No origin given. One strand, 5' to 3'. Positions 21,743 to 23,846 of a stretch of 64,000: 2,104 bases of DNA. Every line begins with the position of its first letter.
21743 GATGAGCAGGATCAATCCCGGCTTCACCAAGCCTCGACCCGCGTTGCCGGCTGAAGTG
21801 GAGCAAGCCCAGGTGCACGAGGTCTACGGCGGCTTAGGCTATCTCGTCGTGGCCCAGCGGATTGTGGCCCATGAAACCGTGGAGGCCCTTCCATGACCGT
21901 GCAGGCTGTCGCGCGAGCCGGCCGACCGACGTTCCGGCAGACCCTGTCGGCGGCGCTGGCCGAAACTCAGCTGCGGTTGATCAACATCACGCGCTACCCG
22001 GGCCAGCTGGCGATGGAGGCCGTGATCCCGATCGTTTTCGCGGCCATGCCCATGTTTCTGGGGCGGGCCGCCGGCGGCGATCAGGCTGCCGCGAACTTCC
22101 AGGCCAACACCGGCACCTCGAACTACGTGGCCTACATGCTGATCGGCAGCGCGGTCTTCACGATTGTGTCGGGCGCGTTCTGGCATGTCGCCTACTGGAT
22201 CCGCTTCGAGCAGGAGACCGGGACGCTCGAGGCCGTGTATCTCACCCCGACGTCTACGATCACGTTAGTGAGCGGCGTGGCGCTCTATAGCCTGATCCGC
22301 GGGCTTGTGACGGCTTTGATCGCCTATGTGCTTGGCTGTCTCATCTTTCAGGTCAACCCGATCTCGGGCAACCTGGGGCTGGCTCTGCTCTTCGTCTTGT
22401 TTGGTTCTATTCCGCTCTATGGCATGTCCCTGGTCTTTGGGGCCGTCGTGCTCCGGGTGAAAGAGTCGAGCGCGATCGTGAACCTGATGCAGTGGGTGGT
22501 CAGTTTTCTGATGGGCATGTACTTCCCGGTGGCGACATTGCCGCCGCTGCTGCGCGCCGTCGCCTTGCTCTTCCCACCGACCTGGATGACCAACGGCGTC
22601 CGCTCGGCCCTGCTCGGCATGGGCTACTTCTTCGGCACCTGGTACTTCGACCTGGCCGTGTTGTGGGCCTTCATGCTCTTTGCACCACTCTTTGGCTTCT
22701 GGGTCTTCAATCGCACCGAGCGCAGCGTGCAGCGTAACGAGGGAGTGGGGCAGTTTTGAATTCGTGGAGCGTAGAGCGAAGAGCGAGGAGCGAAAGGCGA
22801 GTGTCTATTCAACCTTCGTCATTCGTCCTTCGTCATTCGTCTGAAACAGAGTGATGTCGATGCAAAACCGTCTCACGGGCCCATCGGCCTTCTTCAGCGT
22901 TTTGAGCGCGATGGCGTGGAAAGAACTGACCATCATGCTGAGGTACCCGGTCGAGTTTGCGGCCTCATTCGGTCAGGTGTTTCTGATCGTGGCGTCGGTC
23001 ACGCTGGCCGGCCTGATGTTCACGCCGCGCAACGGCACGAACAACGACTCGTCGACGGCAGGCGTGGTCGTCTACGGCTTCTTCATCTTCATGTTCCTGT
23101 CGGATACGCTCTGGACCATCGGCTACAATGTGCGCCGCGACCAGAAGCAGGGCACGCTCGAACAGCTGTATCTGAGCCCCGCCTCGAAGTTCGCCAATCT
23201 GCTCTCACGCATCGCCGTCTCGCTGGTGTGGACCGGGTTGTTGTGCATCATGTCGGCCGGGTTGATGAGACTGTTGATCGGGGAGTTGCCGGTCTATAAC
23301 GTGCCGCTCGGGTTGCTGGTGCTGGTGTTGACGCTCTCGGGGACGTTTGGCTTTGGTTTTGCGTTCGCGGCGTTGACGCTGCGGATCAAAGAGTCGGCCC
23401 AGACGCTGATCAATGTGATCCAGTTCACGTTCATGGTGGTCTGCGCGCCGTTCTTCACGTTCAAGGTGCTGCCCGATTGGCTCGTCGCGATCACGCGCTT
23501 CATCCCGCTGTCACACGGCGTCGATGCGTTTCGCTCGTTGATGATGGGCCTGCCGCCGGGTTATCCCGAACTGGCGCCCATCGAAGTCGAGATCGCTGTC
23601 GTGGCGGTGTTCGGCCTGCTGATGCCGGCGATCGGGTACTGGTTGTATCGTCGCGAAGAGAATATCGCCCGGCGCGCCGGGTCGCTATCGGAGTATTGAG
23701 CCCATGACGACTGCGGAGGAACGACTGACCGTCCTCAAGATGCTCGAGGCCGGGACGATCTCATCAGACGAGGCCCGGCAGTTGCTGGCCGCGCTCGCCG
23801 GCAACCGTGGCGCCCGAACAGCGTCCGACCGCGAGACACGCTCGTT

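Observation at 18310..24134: Eight-gene operon linking a DUF2089 regulator and a LiaX/YvlB-like DUF4097 protein to an ABC-2 exporter, an embedded methyltransferase and SHOCT-like helix proteins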

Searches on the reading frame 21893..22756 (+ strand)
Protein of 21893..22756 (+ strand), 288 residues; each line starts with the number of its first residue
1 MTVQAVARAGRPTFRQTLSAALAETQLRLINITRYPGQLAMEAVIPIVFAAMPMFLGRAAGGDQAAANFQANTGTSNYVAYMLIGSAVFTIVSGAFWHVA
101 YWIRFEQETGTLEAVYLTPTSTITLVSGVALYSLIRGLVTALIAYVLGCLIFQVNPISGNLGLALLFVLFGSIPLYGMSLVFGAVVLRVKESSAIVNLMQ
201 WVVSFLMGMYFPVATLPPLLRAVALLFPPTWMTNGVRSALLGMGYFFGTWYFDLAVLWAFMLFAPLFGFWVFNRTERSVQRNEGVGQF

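Call 3: search_protein_families(library=pfam, proteins=[window:21893-22756:+], max_evalue=0.1)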
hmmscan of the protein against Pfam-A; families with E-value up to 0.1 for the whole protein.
window:21893-22756:+ (288 aa): 2 families
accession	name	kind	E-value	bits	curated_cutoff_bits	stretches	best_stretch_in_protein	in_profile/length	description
PF12698.13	ABC2_membrane_3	-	2.1e-13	50.5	31.6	1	71-264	153-341/347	ABC-2 family transporter protein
PF01061.29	ABC2_membrane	-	5.2e-12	46.2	26.9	1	28-240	10-210/211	ABC-2 type transporter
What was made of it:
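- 21893..22759 (+): g6, 288 aa: ABC-2 permease with about 6 transmembrane segments. Its start codon overlaps the g5 stop codon (ATGA). PF01061 46.2 bits and PF12698 50.5 bits (call 3).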

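Call 7: search_protein_families(library=ncbifam, proteins=[window:21893-22756:+], max_evalue=0.01)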
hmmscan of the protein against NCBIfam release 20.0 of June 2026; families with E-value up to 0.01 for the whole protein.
window:21893-22756:+ (288 aa): 4 families
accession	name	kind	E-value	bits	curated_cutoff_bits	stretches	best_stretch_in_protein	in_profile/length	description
TIGR01247.1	drrB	subfamily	3.6e-09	36.6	223.05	1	54-262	25-226/236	daunorubicin resistance ABC transporter membrane protein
NF011648.0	PRK15066.1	subfamily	1.3e-06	28.2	225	1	74-272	55-249/257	ABC transporter permease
NF038293.1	permease_SagH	equivalog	0.00034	19.5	450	1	97-237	194-334/370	SagH family ABC transporter permease subunit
NF033858.1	ABC2_perm_RbbA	equivalog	0.0011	16.9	1050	1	105-239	738-872/909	ribosome-associated ATPase/putative transporter RbbA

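Call 74: search_protein_families(library=padloc, proteins=[window:21893-22756:+], max_evalue=0.001)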
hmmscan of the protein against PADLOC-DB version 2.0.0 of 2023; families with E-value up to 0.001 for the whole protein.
window:21893-22756:+ (288 aa): 0 families

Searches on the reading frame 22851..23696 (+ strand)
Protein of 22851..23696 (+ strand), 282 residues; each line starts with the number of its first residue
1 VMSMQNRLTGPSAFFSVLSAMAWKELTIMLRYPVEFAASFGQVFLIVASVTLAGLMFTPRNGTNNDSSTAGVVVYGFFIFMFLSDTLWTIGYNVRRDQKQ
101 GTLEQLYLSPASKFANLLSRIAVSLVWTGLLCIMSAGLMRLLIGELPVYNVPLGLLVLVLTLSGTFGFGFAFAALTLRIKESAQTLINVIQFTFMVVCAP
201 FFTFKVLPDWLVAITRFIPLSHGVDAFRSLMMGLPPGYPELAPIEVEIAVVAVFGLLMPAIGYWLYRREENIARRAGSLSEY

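Call 3: search_protein_families(library=pfam, proteins=[window:22851-23696:+], max_evalue=0.1)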
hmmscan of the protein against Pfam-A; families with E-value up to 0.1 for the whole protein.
window:22851-23696:+ (282 aa): 4 families
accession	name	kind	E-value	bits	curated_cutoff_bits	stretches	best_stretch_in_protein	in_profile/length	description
PF12698.13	ABC2_membrane_3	-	2.1e-17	63.7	31.6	1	61-258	152-341/347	ABC-2 family transporter protein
PF01061.29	ABC2_membrane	-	1.4e-11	44.8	26.9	1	18-231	3-210/211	ABC-2 type transporter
PF03379.19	CcmB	-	1.8e-05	24.7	24.9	1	21-196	4-168/215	CcmB protein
PF12730.13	ABC2_membrane_4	-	0.00064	20.2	27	1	45-175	24-158/179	ABC-2 family transporter protein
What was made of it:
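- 22851..23699 (+): g7, 282 aa: second ABC-2 permease with about 6 transmembrane segments. The start codon is uncertain: GTG 22851, ATG 22854 or ATG 22860. PF12698 63.7 bits and PF01061 44.8 bits (call 3).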

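Call 7: search_protein_families(library=ncbifam, proteins=[window:22851-23696:+], max_evalue=0.01)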
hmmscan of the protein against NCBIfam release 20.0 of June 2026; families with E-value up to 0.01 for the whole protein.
window:22851-23696:+ (282 aa): 4 families
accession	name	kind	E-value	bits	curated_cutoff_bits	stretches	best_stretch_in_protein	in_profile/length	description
TIGR01247.1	drrB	subfamily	2.2e-08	34.1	223.05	1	81-261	57-231/236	daunorubicin resistance ABC transporter membrane protein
TIGR00025.1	Mtu_efflux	paralog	9.7e-08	31.8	146.9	1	63-263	34-234/238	ABC transporter efflux protein, DrrB family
TIGR03062.1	pip_yhgE_Cterm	subfamily_domain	0.00026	20.7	102.2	1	116-270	62-207/208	YhgE/Pip family protein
TIGR01248.1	drrC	subfamily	0.0019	18.4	165.65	1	93-233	11-151/152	daunorubicin resistance protein C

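Call 51: search_solved_structures(query=window:22851-23696:+, max_evalue=1)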
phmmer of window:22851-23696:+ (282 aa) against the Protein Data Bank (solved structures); distinct sequences matched with E-value up to 1: 1.
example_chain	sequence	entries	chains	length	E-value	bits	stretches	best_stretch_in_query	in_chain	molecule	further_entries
7f02_B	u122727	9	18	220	0.12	15.5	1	76-196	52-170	Heme exporter protein B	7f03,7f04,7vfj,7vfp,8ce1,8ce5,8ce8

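Call 58: find_related_loci(query=A5, collection=metagenome_contigs, flank=9000)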
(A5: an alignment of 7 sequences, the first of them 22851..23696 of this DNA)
Query A5 (282 aa) in metagenome_contigs; peptide patterns used: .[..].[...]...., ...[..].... (x = any residue, [..] = any of these).
339 stretches matched a pattern; 157 encode a relative of the query (tblastn E <= 1e-3); the best 80 are kept; 80 distinct loci.
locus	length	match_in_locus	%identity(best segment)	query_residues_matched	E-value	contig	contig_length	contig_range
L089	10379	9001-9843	87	3-282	2e-161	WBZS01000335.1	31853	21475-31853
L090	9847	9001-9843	83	2-282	3e-156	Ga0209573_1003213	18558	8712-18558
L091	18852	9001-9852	70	1-282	1e-131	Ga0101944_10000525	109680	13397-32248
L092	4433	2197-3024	73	8-282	8e-133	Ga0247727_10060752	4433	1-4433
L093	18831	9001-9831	76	8-282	8e-131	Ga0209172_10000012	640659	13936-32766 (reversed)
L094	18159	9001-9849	69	3-282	4e-128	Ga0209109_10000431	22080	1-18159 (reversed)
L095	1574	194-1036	69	3-282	2e-138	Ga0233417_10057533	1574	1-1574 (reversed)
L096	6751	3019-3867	69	3-282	1e-127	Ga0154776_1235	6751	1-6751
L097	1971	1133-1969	68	5-281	1e-134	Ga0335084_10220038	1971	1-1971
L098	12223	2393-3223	71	8-282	8e-126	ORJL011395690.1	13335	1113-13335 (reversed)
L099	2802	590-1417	69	8-282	6e-131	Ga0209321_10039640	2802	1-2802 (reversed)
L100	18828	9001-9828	69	8-282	1e-125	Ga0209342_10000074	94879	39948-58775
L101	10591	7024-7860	69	5-282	7e-126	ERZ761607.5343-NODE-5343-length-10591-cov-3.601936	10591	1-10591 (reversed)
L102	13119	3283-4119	69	5-282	6e-126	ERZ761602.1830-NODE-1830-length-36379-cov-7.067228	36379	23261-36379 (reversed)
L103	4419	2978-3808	68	8-282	7e-127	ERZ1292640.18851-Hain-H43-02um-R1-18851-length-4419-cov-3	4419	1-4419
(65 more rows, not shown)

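Call 74: search_protein_families(library=padloc, proteins=[window:22851-23696:+], max_evalue=0.001)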
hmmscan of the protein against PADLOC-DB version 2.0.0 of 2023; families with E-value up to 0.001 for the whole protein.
window:22851-23696:+ (282 aa): 0 families
